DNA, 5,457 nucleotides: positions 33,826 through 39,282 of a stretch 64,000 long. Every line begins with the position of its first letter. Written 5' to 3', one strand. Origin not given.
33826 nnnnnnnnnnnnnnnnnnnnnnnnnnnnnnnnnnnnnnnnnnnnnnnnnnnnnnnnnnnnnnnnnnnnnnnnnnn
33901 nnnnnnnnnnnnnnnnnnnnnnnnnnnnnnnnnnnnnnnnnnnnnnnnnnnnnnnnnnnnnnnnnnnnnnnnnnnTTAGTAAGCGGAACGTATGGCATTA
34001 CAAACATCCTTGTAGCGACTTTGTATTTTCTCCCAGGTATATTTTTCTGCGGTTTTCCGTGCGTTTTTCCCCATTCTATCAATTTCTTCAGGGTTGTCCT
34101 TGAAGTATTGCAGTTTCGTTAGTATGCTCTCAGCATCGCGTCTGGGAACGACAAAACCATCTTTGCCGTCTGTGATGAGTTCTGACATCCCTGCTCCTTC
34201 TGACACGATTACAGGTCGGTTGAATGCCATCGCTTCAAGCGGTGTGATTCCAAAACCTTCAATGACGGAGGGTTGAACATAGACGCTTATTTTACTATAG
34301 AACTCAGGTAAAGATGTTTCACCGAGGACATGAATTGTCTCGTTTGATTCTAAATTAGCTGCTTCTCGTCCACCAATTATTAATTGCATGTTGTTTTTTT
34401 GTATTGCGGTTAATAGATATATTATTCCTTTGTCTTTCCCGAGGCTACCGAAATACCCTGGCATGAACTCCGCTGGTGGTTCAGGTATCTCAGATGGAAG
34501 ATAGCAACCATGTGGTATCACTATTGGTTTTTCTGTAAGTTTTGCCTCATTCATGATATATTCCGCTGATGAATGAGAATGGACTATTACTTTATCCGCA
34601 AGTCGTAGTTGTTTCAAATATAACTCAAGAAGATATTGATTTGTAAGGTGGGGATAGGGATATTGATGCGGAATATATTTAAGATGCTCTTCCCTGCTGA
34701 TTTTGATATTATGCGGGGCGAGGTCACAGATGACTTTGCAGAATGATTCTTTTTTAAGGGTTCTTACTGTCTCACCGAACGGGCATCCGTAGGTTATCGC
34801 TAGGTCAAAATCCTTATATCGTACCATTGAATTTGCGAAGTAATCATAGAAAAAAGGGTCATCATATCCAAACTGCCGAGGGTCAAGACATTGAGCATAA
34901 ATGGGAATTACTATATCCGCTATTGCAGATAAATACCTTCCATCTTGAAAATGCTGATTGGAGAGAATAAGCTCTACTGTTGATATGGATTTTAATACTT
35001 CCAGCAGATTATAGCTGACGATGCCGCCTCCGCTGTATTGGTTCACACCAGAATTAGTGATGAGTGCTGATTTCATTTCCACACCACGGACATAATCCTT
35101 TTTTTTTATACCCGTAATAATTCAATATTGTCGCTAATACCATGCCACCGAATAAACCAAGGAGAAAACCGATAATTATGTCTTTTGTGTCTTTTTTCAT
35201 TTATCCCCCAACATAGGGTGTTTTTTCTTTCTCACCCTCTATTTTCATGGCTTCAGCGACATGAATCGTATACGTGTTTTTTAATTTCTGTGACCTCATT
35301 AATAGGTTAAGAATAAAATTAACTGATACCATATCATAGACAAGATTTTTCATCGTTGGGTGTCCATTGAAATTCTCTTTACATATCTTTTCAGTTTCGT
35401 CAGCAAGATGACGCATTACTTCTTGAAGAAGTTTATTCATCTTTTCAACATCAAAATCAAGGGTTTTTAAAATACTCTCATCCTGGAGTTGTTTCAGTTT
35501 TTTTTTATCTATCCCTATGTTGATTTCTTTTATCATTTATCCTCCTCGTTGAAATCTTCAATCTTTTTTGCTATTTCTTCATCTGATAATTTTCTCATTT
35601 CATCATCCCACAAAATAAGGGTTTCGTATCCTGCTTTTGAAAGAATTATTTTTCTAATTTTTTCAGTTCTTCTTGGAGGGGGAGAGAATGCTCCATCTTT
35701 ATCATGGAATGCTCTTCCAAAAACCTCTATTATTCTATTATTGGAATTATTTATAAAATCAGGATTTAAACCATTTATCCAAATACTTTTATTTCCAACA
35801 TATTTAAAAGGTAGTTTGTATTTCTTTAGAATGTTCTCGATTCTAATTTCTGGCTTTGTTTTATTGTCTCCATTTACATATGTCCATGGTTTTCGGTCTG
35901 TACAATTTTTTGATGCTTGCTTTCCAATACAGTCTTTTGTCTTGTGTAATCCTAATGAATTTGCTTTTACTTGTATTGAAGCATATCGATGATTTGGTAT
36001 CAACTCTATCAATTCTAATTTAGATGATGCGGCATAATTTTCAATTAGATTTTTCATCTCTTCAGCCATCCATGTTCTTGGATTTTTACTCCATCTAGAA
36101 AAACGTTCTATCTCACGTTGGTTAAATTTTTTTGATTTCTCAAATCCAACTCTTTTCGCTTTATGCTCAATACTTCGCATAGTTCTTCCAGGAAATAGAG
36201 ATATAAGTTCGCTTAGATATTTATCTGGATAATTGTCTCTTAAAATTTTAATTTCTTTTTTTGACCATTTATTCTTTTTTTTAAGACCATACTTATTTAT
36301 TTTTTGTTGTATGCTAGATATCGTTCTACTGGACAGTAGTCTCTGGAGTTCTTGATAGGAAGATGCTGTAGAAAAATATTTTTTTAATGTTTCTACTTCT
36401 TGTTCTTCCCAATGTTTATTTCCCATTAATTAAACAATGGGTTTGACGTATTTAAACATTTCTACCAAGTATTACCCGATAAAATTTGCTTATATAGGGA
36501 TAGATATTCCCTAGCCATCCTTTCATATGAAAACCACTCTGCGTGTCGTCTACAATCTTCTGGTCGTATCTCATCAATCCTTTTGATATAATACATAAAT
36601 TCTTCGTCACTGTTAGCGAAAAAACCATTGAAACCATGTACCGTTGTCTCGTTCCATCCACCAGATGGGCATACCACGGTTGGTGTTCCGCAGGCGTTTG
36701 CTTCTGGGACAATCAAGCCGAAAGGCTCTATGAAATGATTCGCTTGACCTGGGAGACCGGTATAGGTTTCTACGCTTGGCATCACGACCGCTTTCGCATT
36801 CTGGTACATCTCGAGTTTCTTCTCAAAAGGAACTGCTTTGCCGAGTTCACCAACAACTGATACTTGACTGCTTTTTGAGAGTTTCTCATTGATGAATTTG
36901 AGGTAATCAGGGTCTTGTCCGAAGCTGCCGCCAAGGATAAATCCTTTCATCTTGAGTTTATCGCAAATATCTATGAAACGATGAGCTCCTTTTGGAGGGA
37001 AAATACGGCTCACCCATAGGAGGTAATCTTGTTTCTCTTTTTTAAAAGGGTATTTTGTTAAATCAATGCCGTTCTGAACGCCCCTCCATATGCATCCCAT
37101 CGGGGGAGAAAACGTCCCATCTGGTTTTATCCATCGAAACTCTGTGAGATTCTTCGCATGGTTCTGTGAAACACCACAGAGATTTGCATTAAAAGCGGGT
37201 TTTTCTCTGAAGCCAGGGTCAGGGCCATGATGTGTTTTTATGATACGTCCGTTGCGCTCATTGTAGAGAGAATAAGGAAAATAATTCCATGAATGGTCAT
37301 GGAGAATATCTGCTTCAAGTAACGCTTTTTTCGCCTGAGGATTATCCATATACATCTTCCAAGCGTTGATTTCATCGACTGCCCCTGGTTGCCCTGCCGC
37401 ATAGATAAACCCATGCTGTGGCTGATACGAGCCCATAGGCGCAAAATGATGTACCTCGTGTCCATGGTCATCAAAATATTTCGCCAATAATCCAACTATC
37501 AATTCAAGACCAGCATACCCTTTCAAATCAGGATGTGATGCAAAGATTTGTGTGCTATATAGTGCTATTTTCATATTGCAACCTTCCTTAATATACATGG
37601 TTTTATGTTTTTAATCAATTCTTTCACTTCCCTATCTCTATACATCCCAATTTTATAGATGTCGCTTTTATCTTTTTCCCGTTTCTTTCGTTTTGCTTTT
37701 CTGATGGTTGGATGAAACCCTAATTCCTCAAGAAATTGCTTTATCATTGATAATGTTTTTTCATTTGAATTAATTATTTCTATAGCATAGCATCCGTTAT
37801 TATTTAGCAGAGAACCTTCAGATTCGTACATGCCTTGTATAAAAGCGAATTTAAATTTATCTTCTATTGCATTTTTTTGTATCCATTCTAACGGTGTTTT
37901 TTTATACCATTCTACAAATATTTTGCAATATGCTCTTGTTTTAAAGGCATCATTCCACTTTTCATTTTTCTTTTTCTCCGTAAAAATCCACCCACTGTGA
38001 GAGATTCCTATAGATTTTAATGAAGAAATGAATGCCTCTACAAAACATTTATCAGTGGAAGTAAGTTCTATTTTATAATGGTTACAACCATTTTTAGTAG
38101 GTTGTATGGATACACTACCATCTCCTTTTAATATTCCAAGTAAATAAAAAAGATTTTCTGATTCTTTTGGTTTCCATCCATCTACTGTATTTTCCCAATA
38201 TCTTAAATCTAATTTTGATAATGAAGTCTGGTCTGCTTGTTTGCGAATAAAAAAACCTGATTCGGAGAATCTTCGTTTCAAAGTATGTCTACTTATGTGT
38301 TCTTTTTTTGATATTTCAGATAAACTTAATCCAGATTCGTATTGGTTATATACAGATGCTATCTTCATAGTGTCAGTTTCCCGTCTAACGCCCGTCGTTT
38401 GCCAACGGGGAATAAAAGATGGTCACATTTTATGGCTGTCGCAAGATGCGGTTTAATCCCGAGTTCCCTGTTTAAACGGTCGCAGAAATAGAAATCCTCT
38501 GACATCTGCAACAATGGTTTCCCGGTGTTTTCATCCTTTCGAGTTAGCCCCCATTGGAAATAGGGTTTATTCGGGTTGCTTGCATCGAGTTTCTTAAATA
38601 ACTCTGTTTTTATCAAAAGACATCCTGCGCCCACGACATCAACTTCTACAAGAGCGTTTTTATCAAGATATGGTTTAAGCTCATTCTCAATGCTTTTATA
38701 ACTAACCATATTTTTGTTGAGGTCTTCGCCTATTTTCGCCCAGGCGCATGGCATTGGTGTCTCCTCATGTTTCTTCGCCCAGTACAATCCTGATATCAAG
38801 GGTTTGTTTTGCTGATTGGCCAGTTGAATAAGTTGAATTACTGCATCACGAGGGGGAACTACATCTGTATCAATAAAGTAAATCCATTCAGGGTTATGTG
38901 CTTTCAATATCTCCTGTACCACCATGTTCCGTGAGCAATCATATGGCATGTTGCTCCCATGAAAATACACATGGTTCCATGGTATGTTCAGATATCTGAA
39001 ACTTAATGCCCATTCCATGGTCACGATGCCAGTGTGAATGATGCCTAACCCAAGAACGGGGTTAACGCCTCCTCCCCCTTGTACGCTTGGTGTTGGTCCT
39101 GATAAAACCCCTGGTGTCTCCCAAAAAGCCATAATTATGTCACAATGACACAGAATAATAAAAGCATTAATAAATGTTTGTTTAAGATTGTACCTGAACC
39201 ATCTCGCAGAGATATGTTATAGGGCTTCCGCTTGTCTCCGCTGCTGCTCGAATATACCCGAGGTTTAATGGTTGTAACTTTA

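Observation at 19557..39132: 20-kb glycan-decoration island: a 3-formamido-deoxyhexose route, dehydrogenase, epimerase, six glycosyltransferases and five methyltransferase genes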

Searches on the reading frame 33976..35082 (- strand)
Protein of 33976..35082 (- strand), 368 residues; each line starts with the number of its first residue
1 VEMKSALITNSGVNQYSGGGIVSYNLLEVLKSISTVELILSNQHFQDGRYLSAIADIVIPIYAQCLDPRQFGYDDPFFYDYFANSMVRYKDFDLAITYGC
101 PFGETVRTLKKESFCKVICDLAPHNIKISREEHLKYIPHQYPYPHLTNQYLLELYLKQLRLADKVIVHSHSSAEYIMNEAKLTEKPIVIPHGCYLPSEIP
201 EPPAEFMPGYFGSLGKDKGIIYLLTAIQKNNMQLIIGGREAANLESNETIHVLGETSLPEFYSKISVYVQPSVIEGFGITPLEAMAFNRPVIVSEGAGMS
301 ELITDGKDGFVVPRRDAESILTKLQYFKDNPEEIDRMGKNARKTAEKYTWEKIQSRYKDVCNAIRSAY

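Call 6: search_protein_families(library=pfam, proteins=[window:33976-35082:-], max_evalue=0.01)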
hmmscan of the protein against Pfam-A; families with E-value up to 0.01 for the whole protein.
window:33976-35082:- (368 aa): 5 families
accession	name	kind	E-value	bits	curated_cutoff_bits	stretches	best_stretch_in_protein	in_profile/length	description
PF00534.26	Glycos_transf_1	-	2.2e-29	102.6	26.4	1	209-343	19-171/172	Glycosyl transferases group 1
PF13692.12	Glyco_trans_1_4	-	6e-23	82.1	27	1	209-325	5-137/142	Glycosyl transferases group 1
PF20706.3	GT4-conflict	-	6.1e-09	35.8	26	1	263-352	280-380/385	Family 4 Glycosyltransferase in conflict systems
PF13524.12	Glyco_trans_1_2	-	2e-08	34.7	25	1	251-352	33-137/144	Glycosyl transferase-like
PF13439.12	Glyco_transf_4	-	0.0019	18.7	28.5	1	133-192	104-165/170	Glycosyltransferase Family 4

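Call 14: search_protein_families(library=ncbifam, proteins=[window:33976-35082:-], max_evalue=0.01)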
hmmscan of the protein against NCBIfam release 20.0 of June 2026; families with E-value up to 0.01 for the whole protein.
window:33976-35082:- (368 aa): 33 families (the best 25 are shown)
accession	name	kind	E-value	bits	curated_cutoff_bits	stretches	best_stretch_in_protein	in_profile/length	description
TIGR03088.1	stp2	hypoth_equivalog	1.7e-17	63.5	409.05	1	248-361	255-370/374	TIGR03088 family PEP-CTERM/XrtA system glycosyltransferase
NF041876.1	EPS_EpsE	equivalog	3.7e-17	62.7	400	1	256-347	287-378/389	exopolysaccharide biosynthesis GT4 family glycosyltransferase EpsE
TIGR02149.1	glgA_Coryne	subfamily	8.7e-17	61.3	302.4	1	253-360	272-386/391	glycogen synthase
TIGR03999.1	thiol_BshA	equivalog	3.7e-16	59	273.7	1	241-362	248-371/375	N-acetyl-alpha-D-glucosaminyl L-malate synthase BshA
NF038295.1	EPS_HpsP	equivalog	4.7e-13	48.9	550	1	252-357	276-380/388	hormogonium polysaccharide biosynthesis glycosyltransferase HpsP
TIGR03449.1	mycothiol_MshA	equivalog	3.4e-12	46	462.5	1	255-359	294-398/406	D-inositol-3-phosphate glycosyltransferase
NF047880.1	glyco_SdgA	exception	3.7e-12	45.6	800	1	241-361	367-487/488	serine-aspartate repeat adhesin O-glycosyltransferase SdgA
TIGR04063.1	stp3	hypoth_equivalog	1.8e-11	43.6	442.05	1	279-364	309-395/397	TIGR04063 family PEP-CTERM/XrtA system glycosyltransferase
TIGR04047.1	MSMEG_0565_glyc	hypoth_equivalog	1.3e-10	40.9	259.85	1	252-353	261-363/373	MSMEG_0565 family glycosyltransferase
NF038229.1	Glyco4_Geo_Pelo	equivalog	1.5e-10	40.6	400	1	252-364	225-336/338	GPMC system family 4 glycosyltransferase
TIGR02470.1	sucr_synth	equivalog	1.5e-10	39.9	810.4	1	266-356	645-740/784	sucrose synthase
TIGR04157.1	glyco_rSAM_CFB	subfamily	1.7e-10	40.4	400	1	254-360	290-405/406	TIGR04157 family glycosyltransferase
NF012028.0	PRK15484.1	subfamily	2.3e-10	40.1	618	1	258-361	270-375/380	lipopolysaccharide N-acetylglucosaminyltransferase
NF047881.1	glyco_SdgB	exception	2.3e-10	39.8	800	1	257-360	388-492/496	serine-aspartate repeat adhesin O-glycosyltransferase SdgB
NF041139.1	TreT_Thcocales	equivalog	4.8e-10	38.8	775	1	264-362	313-410/412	trehalose synthase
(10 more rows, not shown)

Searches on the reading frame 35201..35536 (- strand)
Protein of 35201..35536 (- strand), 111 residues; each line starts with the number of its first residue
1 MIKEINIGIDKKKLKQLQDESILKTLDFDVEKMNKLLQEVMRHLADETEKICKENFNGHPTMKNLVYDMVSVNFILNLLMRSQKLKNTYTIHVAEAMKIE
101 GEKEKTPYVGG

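Call 6: search_protein_families(library=pfam, proteins=[window:35201-35536:-], max_evalue=0.01)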
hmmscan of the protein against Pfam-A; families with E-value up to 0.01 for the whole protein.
window:35201-35536:- (111 aa): 0 families

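Call 9: search_protein_families(library=phrogs, proteins=[window:35201-35536:-], max_evalue=0.01)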
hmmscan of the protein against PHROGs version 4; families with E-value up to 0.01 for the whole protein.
window:35201-35536:- (111 aa): 0 families

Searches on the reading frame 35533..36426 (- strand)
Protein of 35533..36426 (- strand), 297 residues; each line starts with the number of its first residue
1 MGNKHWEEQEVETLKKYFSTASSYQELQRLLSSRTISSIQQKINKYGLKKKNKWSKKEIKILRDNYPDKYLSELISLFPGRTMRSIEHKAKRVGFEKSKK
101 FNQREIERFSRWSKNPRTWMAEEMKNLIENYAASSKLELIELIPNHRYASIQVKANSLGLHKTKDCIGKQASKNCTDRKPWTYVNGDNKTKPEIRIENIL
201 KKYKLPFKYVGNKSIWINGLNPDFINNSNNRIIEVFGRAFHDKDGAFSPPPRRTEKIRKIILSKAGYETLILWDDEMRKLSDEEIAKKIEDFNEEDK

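Call 7: search_protein_families(library=pfam, proteins=[window:35533-36426:-], max_evalue=0.01)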
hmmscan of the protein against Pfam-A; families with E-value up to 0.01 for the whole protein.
window:35533-36426:- (297 aa): 1 family
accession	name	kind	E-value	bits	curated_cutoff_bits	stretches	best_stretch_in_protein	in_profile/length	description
PF07750.17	GcrA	-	0.0013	19.6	26.9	1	5-69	2-66/155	GcrA cell cycle regulator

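Call 9: search_protein_families(library=phrogs, proteins=[window:35533-36426:-], max_evalue=0.01)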
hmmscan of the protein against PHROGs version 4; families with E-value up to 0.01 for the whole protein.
window:35533-36426:- (297 aa): 2 families
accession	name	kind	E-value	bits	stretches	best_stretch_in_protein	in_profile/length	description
phrog_323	-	transcription regulation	2.6e-16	61.1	1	2-100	93-195/319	transcriptional regulator, D5-like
phrog_1891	-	DNA, RNA and nucleotide metabolism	9.4e-05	23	1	39-109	32-106/255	HNH endonuclease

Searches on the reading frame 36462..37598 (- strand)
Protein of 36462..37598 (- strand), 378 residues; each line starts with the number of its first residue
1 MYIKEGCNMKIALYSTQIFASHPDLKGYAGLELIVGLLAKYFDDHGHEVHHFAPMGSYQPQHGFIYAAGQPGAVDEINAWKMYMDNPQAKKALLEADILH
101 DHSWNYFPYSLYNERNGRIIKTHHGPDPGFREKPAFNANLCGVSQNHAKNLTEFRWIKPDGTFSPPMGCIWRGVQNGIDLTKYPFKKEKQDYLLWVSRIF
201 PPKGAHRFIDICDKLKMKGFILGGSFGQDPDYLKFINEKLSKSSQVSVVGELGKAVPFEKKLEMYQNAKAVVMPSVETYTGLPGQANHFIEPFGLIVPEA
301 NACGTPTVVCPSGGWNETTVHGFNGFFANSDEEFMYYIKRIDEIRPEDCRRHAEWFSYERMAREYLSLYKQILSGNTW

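Call 7: search_protein_families(library=pfam, proteins=[window:36462-37598:-], max_evalue=0.01)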
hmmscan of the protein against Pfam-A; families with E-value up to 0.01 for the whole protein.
window:36462-37598:- (378 aa): 3 families
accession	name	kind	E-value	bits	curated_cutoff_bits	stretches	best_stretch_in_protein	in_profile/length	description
PF00534.26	Glycos_transf_1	-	1.4e-17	64.2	26.4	1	186-341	11-155/172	Glycosyl transferases group 1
PF13692.12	Glyco_trans_1_4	-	7.6e-12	46.1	27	1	192-338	3-136/142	Glycosyl transferases group 1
PF13439.12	Glyco_transf_4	-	4.8e-07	30.4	28.5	1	30-131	3-109/170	Glycosyltransferase Family 4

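Call 14: search_protein_families(library=ncbifam, proteins=[window:36462-37598:-], max_evalue=0.01)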
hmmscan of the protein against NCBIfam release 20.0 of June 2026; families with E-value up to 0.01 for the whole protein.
window:36462-37598:- (378 aa): 10 families
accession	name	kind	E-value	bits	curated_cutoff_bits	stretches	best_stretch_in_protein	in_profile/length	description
TIGR02149.1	glgA_Coryne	subfamily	4.2e-09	36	302.4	1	188-343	202-351/391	glycogen synthase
NF038295.1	EPS_HpsP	equivalog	1.2e-08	34.4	550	1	187-335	204-342/388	hormogonium polysaccharide biosynthesis glycosyltransferase HpsP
NF041010.1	glycosy_Agl16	equivalog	2.4e-08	33.3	575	1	174-343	161-317/352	glycosylation protein Agl16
TIGR03449.1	mycothiol_MshA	equivalog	1.1e-07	31.2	462.5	1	216-373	253-404/406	D-inositol-3-phosphate glycosyltransferase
TIGR03999.1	thiol_BshA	equivalog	2.6e-05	23.3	273.7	1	291-373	283-374/375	N-acetyl-alpha-D-glucosaminyl L-malate synthase BshA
TIGR02472.1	sucr_P_syn_N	equivalog_domain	0.00058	18.8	576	1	289-330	349-390/439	sucrose-phosphate synthase, putative, glycosyltransferase domain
NF041876.1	EPS_EpsE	equivalog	0.0019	17.5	400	1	185-330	209-345/389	exopolysaccharide biosynthesis GT4 family glycosyltransferase EpsE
NF053787.1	GlcN_PG_synth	equivalog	0.0051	15.7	480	1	291-332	272-312/361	N-acetylglucosaminyl phosphatidylglycerol synthase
TIGR02470.1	sucr_synth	equivalog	0.0066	14.6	810.4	1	289-330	652-693/784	sucrose synthase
TIGR02095.1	glgA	subfamily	0.0086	14.8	328.45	0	290-371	378-476/477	glycogen/starch synthase, ADP-glucose type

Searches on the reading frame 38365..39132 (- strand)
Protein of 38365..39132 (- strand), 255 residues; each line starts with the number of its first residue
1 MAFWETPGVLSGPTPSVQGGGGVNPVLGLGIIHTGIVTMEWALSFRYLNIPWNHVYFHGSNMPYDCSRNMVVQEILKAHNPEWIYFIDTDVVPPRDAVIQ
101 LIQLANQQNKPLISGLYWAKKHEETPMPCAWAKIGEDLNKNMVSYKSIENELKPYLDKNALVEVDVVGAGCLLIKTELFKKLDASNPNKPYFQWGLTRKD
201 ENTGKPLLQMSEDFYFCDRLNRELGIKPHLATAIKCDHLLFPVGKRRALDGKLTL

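Call 7: search_protein_families(library=pfam, proteins=[window:38365-39132:-], max_evalue=0.01)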
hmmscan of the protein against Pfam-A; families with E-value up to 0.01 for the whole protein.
window:38365-39132:- (255 aa): 1 family
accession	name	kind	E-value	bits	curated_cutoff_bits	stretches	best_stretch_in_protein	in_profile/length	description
PF03452.20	Anp1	-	9.8e-06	25.6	28.8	0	67-123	124-176/263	Anp1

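Call 9: search_protein_families(library=phrogs, proteins=[window:38365-39132:-], max_evalue=0.01)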
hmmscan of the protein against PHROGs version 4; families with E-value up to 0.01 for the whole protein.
window:38365-39132:- (255 aa): 2 families
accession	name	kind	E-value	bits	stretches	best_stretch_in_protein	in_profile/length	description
phrog_1574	-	unknown function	1.5e-13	52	1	82-238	85-228/240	-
phrog_34859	-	moron, auxiliary metabolic gene and host takeover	4.1e-10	40.7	1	68-251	56-220/247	glycosyltransferase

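Call 14: search_protein_families(library=ncbifam, proteins=[window:38365-39132:-], max_evalue=0.01)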
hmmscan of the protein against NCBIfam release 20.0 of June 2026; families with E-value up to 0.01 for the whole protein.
window:38365-39132:- (255 aa): 0 families

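Call 73: search_dna_similar(query=window:38365-39132:-, collection=phages, mode=protein, max_rows=15, max_evalue=0.001)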
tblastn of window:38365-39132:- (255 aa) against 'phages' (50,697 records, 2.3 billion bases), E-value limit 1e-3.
Records with a match: 1; places in all: 1; records where one place covers at least 80% of the query: 0.
Best place of each record, by identity: <60% 1.
By first word of the organism name: Caudovirales 1.
By host as written in the record: - 1.
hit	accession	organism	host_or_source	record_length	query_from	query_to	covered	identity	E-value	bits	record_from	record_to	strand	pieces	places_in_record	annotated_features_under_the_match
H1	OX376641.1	Caudovirales sp. ct2KA10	-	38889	82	250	66%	22.5%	8e-4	46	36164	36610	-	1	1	record has no annotation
